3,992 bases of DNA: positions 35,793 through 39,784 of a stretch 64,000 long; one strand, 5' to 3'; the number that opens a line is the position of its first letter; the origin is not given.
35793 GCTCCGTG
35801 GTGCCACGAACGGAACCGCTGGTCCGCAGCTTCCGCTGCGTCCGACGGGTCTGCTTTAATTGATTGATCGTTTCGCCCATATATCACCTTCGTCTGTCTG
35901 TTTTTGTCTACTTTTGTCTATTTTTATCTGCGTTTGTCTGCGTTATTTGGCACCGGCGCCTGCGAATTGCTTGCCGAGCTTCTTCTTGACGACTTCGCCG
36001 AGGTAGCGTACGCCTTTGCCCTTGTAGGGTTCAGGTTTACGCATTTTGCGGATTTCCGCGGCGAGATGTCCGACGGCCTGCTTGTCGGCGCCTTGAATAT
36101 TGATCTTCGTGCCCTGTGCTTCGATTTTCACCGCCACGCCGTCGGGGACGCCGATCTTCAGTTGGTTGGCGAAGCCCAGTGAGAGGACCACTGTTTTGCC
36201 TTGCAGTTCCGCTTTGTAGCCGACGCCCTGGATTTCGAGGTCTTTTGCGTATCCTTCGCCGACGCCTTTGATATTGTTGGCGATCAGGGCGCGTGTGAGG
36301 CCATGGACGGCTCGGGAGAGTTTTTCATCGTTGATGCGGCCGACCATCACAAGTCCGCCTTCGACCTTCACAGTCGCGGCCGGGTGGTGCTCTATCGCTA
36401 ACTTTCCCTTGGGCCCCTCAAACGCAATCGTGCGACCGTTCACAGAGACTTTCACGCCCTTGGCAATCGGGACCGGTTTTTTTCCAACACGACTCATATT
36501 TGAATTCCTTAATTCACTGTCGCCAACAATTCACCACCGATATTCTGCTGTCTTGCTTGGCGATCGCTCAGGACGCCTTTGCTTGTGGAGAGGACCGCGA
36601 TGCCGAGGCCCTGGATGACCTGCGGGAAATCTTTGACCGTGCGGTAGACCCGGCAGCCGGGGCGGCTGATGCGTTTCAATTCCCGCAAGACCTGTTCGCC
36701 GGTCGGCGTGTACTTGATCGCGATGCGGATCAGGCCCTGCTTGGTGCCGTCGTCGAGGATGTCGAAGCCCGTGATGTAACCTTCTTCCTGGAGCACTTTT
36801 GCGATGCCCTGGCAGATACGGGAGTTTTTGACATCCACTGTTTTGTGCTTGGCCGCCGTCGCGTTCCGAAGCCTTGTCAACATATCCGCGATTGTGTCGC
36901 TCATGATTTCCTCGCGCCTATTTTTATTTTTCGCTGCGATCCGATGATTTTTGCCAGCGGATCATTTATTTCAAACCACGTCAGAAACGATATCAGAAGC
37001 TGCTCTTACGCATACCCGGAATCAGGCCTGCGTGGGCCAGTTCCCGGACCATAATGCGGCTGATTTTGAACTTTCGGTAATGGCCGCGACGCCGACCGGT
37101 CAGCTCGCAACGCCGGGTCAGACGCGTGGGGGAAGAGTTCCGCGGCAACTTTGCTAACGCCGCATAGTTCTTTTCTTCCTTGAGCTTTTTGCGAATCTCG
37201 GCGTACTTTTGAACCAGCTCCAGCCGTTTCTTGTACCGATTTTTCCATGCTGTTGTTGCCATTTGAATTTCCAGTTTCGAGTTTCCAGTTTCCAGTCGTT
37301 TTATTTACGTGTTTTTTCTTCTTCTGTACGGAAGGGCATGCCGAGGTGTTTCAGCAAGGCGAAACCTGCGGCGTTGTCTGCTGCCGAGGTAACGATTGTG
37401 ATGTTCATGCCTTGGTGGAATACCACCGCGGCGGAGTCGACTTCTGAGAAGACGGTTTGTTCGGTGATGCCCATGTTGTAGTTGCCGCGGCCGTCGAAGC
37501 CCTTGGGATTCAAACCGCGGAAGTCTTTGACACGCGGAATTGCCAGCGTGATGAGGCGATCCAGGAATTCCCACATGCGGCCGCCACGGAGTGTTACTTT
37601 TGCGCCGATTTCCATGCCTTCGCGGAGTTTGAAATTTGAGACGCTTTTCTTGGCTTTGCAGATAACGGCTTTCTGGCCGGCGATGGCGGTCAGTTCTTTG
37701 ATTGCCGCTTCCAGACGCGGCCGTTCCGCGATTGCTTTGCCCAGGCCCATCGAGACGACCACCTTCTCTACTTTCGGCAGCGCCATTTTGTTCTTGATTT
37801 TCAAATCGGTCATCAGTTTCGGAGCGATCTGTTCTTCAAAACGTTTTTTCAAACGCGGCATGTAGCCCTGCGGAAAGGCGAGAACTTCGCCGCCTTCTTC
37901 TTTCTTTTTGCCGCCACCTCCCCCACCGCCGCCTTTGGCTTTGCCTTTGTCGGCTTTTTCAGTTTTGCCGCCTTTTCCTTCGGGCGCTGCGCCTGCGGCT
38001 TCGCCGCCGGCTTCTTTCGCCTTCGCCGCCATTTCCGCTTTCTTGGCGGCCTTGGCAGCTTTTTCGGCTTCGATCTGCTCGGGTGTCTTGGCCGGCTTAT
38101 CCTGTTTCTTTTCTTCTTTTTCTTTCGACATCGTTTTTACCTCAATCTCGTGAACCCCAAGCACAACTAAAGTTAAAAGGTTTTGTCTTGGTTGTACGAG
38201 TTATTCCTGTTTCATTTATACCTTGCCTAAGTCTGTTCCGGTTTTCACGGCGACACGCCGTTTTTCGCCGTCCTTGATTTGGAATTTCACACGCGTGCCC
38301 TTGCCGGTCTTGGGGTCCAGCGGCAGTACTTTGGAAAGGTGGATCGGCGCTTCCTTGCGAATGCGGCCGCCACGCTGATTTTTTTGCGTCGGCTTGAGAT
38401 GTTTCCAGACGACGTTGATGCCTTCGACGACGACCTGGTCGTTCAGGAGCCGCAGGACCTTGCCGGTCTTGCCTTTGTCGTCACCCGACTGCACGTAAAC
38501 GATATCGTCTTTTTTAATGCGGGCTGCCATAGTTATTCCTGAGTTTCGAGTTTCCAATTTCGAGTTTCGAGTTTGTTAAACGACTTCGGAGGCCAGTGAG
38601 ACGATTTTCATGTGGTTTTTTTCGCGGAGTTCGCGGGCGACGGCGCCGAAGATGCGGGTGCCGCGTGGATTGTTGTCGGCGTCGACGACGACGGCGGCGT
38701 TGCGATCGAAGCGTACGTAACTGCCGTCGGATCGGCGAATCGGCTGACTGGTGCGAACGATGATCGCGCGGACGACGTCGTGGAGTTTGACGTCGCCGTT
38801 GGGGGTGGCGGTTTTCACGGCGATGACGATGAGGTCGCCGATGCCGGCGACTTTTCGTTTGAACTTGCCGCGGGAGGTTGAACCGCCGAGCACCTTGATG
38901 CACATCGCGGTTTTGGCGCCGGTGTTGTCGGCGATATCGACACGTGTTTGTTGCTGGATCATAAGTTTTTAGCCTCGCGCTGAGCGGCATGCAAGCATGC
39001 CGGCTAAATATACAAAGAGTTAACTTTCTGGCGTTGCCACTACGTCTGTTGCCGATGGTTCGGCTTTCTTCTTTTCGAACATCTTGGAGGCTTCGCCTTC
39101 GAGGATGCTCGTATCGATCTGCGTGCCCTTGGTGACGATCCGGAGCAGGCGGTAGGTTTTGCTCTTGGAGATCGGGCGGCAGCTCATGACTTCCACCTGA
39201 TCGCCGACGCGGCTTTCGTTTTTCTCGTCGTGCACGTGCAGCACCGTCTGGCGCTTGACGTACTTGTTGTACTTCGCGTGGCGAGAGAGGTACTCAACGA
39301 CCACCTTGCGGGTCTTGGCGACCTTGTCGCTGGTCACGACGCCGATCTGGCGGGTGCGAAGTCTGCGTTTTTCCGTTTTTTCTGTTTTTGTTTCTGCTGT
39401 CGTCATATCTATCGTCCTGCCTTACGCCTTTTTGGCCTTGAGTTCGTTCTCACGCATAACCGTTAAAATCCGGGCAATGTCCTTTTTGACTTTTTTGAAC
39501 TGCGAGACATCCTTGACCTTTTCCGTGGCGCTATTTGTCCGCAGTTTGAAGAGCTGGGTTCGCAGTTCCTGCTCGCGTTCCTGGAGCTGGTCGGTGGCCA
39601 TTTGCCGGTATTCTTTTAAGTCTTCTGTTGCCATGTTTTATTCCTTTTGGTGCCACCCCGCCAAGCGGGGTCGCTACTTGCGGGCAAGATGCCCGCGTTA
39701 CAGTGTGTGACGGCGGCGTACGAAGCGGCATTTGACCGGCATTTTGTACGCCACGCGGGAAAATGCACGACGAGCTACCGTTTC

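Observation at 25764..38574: Ribosomal-operon spacers are filled with hairpins whose arms are tandem heptamers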

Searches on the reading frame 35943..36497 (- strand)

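Call 10: search_protein_families(library=pfam, proteins=[window:35943-36497:-])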
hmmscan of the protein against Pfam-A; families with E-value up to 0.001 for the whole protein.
window:35943-36497:- (184 aa): 1 family
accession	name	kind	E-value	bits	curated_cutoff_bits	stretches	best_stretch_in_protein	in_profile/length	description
PF00347.28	Ribosomal_L6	-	4.5e-33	114.3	27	2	91-165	2-79/80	Ribosomal protein L6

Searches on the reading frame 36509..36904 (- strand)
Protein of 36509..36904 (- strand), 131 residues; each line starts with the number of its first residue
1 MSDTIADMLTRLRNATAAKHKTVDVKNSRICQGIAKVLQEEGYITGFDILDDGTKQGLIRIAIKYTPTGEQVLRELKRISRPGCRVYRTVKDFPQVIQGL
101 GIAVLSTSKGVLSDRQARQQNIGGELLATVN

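Call 10: search_protein_families(library=pfam, proteins=[window:36509-36904:-])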
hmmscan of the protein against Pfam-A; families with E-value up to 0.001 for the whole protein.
window:36509-36904:- (131 aa): 1 family
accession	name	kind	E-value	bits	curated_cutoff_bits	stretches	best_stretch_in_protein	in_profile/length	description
PF00410.24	Ribosomal_S8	-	5.9e-46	156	24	1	3-130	1-125/126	Ribosomal protein S8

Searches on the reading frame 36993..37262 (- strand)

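Call 10: search_protein_families(library=pfam, proteins=[window:36993-37262:-])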
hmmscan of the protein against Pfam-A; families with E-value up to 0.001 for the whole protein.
window:36993-37262:- (89 aa): 1 family
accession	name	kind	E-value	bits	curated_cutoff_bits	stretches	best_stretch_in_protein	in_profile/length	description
PF00253.27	Ribosomal_S14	-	3.4e-25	88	27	1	36-88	2-54/54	Ribosomal protein S14p/S29e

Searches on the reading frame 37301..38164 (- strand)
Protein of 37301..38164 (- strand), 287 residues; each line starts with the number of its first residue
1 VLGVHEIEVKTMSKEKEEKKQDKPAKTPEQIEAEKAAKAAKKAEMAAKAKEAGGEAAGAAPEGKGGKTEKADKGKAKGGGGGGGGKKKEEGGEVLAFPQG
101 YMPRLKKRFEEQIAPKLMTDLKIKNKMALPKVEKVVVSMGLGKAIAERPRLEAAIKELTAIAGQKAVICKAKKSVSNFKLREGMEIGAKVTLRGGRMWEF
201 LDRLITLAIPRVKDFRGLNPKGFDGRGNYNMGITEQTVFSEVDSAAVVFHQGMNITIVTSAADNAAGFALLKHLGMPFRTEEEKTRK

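Call 10: search_protein_families(library=pfam, proteins=[window:37301-38164:-])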
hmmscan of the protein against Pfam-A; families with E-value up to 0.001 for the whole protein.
window:37301-38164:- (287 aa): 2 families
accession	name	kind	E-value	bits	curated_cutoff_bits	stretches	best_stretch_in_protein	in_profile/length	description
PF00673.26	Ribosomal_L5_C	-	7.2e-33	113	27.8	1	185-278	1-94/94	ribosomal L5P family C-terminus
PF00281.24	Ribosomal_L5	-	2.2e-21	76.3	34.9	1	125-181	1-57/57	Ribosomal protein L5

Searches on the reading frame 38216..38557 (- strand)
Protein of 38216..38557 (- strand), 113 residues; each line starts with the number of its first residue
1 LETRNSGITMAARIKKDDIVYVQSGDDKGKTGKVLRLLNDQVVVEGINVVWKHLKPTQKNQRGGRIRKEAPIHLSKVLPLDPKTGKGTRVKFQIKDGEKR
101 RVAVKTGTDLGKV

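Call 10: search_protein_families(library=pfam, proteins=[window:38216-38557:-])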
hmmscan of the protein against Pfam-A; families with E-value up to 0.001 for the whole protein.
window:38216-38557:- (113 aa): 2 families
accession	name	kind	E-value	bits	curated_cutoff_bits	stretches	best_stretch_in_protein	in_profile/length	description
PF17136.10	ribosomal_L24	-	4.4e-24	85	27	1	47-109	1-64/65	Ribosomal proteins 50S L24/mitochondrial 39S L24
PF00467.35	KOW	-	0.0002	21.5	22.3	1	16-45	1-32/32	KOW motif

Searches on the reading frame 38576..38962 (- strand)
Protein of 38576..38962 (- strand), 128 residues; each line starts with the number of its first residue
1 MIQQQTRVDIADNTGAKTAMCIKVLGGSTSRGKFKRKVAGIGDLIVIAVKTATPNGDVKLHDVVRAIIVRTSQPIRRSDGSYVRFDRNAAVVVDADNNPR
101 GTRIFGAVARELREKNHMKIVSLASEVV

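Call 10: search_protein_families(library=pfam, proteins=[window:38576-38962:-])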
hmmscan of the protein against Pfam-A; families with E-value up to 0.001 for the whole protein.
window:38576-38962:- (128 aa): 1 family
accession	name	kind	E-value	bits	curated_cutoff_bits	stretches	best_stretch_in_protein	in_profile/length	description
PF00238.24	Ribosomal_L14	-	4.5e-49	165.9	23.6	1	1-128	1-122/122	Ribosomal protein L14p/L23e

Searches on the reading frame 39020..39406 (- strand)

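Call 10: search_protein_families(library=pfam, proteins=[window:39020-39406:-])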
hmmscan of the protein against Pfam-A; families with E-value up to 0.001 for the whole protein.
window:39020-39406:- (128 aa): 1 family
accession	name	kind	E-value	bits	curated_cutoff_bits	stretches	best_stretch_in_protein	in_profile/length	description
PF00366.26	Ribosomal_S17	-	5.8e-25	87.6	25.9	1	22-88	1-67/68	Ribosomal protein S17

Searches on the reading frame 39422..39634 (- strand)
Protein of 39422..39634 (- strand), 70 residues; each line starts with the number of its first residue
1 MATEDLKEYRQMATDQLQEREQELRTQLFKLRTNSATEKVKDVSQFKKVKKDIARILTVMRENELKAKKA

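Call 10: search_protein_families(library=pfam, proteins=[window:39422-39634:-])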
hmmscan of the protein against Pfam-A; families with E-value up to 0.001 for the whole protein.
window:39422-39634:- (70 aa): 1 family
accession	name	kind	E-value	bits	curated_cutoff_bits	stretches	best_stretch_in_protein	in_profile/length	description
PF00831.28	Ribosomal_L29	-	3.9e-18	65.6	24.5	1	7-62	1-56/57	Ribosomal L29 protein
